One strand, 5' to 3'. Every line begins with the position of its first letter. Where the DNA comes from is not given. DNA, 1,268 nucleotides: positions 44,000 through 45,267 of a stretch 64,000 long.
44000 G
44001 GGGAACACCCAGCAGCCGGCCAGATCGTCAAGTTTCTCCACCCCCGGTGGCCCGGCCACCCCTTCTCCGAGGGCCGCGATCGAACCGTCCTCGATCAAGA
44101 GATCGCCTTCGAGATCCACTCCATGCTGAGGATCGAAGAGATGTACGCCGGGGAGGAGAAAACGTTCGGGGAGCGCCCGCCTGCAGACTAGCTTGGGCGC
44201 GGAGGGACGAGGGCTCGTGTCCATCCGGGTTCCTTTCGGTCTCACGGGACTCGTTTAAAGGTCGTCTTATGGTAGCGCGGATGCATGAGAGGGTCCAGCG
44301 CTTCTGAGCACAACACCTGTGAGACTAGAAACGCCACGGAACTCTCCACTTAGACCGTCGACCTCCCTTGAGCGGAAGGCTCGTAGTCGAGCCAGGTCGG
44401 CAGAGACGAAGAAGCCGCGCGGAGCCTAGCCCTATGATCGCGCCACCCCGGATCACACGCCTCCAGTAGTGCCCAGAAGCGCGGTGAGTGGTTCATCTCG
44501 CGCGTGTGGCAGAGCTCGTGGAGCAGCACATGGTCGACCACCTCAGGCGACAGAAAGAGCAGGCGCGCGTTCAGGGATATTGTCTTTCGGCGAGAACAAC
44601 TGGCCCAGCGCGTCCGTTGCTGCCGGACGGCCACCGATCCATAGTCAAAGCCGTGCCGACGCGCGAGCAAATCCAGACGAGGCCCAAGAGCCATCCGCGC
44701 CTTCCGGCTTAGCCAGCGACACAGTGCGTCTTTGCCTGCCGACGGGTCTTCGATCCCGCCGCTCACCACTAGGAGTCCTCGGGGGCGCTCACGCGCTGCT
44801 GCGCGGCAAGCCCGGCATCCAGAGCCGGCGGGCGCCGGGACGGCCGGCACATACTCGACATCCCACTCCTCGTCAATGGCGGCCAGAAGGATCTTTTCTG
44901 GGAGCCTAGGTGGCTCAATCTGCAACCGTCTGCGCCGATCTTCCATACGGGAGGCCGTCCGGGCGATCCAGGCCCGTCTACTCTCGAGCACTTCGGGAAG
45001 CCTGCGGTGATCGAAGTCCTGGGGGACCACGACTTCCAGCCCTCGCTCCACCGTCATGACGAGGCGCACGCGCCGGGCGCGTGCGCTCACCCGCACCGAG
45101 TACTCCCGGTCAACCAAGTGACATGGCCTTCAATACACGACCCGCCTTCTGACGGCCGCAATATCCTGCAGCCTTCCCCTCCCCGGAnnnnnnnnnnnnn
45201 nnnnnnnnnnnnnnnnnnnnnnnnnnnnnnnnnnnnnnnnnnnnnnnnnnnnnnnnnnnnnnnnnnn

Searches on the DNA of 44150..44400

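Call 66: search_rna_families(source=window, start=44150, end=44400, threshold=evalue, max_evalue=10)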
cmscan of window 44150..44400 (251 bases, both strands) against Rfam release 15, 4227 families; matches with E-value up to 10: 1.
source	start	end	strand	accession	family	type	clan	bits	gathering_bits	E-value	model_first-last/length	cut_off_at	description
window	44157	44265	-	RF00515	PyrR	Cis-reg;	-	19.2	54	1.7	1-115/115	no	PyrR binding site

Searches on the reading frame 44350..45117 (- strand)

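Call 27: search_protein_families(library=pfam, proteins=[window:44350-45117:-])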
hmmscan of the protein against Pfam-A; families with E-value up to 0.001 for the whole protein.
window:44350-45117:- (255 aa): 3 families
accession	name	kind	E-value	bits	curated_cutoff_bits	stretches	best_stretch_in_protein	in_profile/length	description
PF01863.23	YgjP-like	-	2e-47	162.3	26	1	16-234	2-206/207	YgjP-like, metallopeptidase domain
PF08325.16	WLM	-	9.4e-05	23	26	1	188-219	77-108/190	WLM domain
PF10263.15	SprT-like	-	0.00042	20.6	25.6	1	163-205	22-72/108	SprT-like family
